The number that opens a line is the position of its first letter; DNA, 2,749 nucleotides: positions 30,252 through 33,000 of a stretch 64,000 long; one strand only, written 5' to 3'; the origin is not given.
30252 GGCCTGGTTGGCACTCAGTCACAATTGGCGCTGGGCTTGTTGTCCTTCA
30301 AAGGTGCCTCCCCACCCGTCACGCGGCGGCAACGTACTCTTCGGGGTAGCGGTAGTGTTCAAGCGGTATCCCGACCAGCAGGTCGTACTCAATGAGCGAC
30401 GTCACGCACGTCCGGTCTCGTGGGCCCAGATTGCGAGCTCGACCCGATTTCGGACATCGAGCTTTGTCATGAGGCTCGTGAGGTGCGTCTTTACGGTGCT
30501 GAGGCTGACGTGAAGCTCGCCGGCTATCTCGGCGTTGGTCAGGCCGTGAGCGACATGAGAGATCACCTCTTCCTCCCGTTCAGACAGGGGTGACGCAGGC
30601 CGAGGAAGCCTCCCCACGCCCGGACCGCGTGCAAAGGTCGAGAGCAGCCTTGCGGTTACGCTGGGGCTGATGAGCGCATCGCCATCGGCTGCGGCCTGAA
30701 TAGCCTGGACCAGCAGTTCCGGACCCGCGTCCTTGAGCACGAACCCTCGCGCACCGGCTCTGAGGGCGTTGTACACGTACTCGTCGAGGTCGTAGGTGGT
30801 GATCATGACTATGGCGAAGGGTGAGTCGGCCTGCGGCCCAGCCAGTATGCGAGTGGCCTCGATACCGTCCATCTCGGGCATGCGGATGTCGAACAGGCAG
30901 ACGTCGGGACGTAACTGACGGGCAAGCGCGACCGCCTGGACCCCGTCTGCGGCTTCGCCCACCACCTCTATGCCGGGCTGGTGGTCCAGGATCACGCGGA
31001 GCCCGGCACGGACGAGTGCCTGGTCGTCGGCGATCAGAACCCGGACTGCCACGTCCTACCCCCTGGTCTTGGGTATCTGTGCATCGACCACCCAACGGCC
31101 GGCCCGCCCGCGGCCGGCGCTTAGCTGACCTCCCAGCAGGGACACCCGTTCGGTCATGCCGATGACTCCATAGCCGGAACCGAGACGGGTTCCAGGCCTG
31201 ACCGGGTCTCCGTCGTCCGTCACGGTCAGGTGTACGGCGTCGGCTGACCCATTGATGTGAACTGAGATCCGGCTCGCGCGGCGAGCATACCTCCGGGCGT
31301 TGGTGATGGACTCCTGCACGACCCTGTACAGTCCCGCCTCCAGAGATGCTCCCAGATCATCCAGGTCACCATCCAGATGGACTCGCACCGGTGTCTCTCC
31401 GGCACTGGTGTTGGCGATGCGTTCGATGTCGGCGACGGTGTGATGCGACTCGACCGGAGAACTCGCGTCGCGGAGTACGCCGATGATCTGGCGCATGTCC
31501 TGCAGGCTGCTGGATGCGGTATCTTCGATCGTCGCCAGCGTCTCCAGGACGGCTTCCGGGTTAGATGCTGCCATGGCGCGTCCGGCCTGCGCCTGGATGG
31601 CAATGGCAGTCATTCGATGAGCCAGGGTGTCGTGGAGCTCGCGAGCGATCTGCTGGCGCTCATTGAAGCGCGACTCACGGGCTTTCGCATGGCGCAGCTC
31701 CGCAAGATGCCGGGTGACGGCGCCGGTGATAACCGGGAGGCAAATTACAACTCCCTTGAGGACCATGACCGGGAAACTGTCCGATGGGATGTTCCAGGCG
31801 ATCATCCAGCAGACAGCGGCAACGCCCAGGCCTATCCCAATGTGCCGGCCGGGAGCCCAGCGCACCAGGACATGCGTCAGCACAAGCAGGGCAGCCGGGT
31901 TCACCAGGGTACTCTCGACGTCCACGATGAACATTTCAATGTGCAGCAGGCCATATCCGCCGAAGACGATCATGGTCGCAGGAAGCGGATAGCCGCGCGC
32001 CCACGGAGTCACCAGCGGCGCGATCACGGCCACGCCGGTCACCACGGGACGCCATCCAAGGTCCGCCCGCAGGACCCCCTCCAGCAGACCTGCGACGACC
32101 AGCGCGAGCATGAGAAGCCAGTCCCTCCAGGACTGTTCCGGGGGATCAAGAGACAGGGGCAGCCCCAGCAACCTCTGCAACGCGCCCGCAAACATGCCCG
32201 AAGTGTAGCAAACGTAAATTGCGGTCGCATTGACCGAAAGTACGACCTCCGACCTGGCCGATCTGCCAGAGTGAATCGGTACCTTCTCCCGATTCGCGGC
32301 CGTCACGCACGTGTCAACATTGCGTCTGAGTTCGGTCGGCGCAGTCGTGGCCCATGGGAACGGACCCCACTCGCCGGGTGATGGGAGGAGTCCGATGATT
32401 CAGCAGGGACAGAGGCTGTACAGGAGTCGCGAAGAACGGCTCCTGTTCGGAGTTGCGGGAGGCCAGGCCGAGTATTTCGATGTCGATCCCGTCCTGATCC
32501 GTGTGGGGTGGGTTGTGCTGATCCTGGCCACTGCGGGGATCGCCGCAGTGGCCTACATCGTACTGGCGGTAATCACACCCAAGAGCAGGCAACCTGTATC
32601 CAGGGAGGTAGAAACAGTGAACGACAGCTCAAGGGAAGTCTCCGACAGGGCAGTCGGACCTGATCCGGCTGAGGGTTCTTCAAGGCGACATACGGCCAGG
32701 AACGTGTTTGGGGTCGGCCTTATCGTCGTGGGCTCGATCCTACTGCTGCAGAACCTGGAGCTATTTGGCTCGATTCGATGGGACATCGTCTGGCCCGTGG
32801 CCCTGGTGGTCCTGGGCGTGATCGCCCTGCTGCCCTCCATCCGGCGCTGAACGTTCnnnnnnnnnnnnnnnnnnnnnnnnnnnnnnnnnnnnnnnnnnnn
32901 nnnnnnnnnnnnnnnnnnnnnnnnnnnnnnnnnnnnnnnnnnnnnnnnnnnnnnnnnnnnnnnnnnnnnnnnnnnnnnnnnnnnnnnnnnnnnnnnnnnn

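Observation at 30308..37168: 6.8-kb envelope-stress/export module bounded by 53-bp direct repeats that duplicate the 3' end of the TrkH-like gene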

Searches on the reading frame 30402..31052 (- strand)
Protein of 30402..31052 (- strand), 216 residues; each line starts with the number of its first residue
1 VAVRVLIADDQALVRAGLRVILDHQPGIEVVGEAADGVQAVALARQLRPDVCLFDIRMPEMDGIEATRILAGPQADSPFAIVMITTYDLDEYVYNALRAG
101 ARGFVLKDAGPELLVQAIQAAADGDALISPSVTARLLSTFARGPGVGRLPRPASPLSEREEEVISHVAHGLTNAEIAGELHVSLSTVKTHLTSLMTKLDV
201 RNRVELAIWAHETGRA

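Call 5: search_protein_families(library=pfam, proteins=[window:30402-31052:-], max_evalue=0.01)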
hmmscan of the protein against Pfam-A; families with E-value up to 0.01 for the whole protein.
window:30402-31052:- (216 aa): 8 families
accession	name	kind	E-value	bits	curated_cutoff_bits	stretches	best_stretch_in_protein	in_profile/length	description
PF00072.30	Response_reg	-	1.1e-26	93.6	30.2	1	5-119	1-111/111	Response regulator receiver domain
PF00196.25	GerE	-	7.2e-19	67.6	23.5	1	155-210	2-57/57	Bacterial regulatory proteins, luxR family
PF08281.18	Sigma70_r4_2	-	2.1e-07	30.9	25.7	1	156-192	11-48/54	Sigma-70, region 4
PF04545.22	Sigma70_r4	-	0.00029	20.7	24.1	1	156-198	5-48/50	Sigma-70, region 4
PF13412.12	HTH_24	-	0.00066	19.6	21.9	1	170-195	17-42/48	Winged helix-turn-helix DNA-binding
PF13384.12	HTH_23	-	0.00097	19.3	24.6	1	163-188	10-35/50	Homeodomain-like domain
PF09339.16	HTH_IclR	-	0.0037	17.4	22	0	166-195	14-43/52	IclR helix-turn-helix domain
PF14493.12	HTH_40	-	0.0043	17.7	27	0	164-197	6-39/89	Helix-turn-helix domain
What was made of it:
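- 30402..31052 (-): NarL/LuxR-type response regulator. Pfam Response_reg and GerE (call 5).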

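Call 62: search_protein_families(library=ncbifam, proteins=[window:30402-31052:-], max_evalue=0.00001)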
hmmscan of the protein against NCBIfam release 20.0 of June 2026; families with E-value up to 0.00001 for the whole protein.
window:30402-31052:- (216 aa): 60 families (the best 25 are shown)
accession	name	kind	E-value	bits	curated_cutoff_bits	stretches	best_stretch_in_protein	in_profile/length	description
NF007935.0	PRK10651.1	equivalog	2.4e-49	167.4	250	1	3-213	7-213/216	two-component system response regulator NarL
NF052445.1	RespRegMctR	equivalog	2.2e-42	144.8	300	1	3-214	2-203/205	two-component system response regulator MctR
NF007708.0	PRK10403.1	equivalog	7.6e-42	143.2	343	1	3-208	7-206/215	nitrate/nitrite response regulator protein NarP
NF047785.1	respo_reg_MadR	equivalog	5.4e-41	140.2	300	1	3-210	1-203/209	MadR family response regulator transcription factor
NF011896.0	PRK15369.1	equivalog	1.1e-36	126.4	242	1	2-212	3-206/211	two component system response regulator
NF007018.1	PRK09483.1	equivalog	4e-36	124.7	280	1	3-209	2-202/217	UvrY/SirA/GacA family response regulator transcription factor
NF007685.0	PRK10360.1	equivalog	1.3e-29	103.4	258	1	4-207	3-189/196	response regulator transcription factor UhpA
NF001965.0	PRK00742.1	subfamily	7e-24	84.7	293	1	1-109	2-109/357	chemotaxis-specific protein-glutamate methyltransferase CheB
NF009206.0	PRK12555.1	subfamily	2.7e-23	82.5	342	1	3-107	1-104/340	chemotaxis-specific protein-glutamate methyltransferase CheB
NF007419.0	PRK09958.1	equivalog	6.1e-23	81.5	251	1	5-211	3-199/204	acid-sensing system DNA-binding response regulator EvgA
NF041830.1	RR_TF_ErdR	exception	7.4e-21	74.8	390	1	4-208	3-203/213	response regulator transcription factor ErdR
NF041367.1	CheY_Halo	equivalog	1e-20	74.2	200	1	5-119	1-111/114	chemotaxis protein CheY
NF006900.1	PRK09390.1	equivalog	4.5e-20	72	255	1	3-207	5-194/203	response regulator FixJ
NF008677.0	PRK11697.1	equivalog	1.5e-19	70.4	246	1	3-119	2-113/238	two-component system response regulator BtsR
NF007403.0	PRK09935.1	equivalog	1.1e-18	67.6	271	1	4-210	5-204/210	fimbria biosynthesis transcriptional regulator FimZ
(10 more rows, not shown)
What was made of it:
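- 30402..31052 (-): NCBIfam NarL-like, below the equivalog cut-off (call 62).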

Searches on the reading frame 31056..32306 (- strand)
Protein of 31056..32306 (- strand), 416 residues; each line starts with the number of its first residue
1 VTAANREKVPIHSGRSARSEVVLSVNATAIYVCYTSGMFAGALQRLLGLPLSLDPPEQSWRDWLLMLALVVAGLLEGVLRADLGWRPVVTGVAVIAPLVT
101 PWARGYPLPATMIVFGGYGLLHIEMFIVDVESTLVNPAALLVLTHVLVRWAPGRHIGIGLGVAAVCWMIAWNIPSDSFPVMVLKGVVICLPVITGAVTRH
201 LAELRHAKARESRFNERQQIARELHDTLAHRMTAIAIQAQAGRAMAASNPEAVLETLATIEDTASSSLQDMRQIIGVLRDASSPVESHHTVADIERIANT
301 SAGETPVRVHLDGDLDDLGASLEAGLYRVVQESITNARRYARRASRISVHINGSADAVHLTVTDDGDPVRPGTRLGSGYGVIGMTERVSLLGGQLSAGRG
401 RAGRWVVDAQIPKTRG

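Call 5: search_protein_families(library=pfam, proteins=[window:31056-32306:-], max_evalue=0.01)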
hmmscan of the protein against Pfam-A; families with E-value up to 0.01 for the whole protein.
window:31056-32306:- (416 aa): 3 families
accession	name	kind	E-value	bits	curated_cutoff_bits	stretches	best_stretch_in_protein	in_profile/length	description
PF07730.19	HisKA_3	-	4.3e-20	72.5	24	1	216-281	1-66/68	Histidine kinase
PF02518.31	HATPase_c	-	2.8e-08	34.6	26.4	1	323-400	3-96/111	Histidine kinase-, DNA gyrase B-, and HSP90-like ATPase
PF13581.12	HATPase_c_2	-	0.00052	20.5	27.4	1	329-374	35-84/127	Histidine kinase-like ATPase domain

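Call 62: search_protein_families(library=ncbifam, proteins=[window:31056-32306:-], max_evalue=0.00001)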
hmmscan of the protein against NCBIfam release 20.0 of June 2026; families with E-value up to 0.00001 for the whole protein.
window:31056-32306:- (416 aa): 7 families
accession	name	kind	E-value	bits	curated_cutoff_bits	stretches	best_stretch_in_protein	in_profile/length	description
NF008649.0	PRK11644.1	equivalog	4.8e-25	88.3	408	1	215-396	302-481/499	signal transduction histidine-protein kinase/phosphatase UhpB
NF052443.1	SensHisKinMctS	equivalog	8.1e-18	64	700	1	212-414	246-449/457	two-component system sensor histidine kinase MctS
NF052531.1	Strep_LiaS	equivalog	4.1e-17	62.4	450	1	215-411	131-325/328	envelope stress sensor histidine kinase LiaS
NF047786.1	his_kin_MadS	equivalog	1.9e-15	57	500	1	203-412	217-434/434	MadS family sensor histidine kinase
NF008184.0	PRK10935.1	equivalog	3.2e-15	55.8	553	1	215-398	362-544/565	nitrate/nitrite two-component system sensor histidine kinase NarQ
NF007896.0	PRK10600.1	equivalog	8.4e-12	44.5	578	1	214-403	388-575/598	nitrate/nitrite two-component system sensor histidine kinase NarX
NF047322.1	HK_morpho_MacS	equivalog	3.6e-07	29.7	300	1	146-372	113-322/367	MacS family sensor histidine kinase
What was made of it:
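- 31056..32306 (-): HisKA_3 sensor histidine kinase, LiaS/NarX-like. Calls 5, 62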

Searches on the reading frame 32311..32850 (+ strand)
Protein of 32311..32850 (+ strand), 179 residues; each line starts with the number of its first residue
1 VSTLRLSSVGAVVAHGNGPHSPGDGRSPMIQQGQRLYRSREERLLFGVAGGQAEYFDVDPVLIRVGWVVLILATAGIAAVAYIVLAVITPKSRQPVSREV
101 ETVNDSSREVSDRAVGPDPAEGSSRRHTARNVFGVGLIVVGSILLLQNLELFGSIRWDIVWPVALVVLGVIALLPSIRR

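Call 5: search_protein_families(library=pfam, proteins=[window:32311-32850:+], max_evalue=0.01)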
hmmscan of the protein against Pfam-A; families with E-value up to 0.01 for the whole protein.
window:32311-32850:+ (179 aa): 3 families
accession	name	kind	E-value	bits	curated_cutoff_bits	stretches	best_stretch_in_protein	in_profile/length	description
PF04024.17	PspC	-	5.9e-20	71.3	25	1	34-91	1-57/58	PspC domain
PF18917.5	LiaI-LiaF-like_TM1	-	2.8e-07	31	27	1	132-171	2-40/42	LiaI-LiaF-like transmembrane region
PF22570.1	LiaF-TM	-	6.9e-06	27.3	27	1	132-175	1-44/98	LiaF transmembrane domain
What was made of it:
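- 32311..32850 (+): PspC-domain membrane protein 1, with a LiaF-type transmembrane region. Call 5.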

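Call 62: search_protein_families(library=ncbifam, proteins=[window:32311-32850:+], max_evalue=0.00001)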
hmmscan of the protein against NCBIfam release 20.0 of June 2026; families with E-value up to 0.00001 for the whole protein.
window:32311-32850:+ (179 aa): 2 families
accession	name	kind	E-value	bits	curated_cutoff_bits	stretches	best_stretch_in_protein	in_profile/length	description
TIGR02978.1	phageshock_pspC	equivalog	4.1e-13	49.3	104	1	34-99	2-68/121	envelope stress response membrane protein PspC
NF007973.0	PRK10697.1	equivalog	1.3e-08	34.8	136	1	30-110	4-83/119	envelope stress response membrane protein PspC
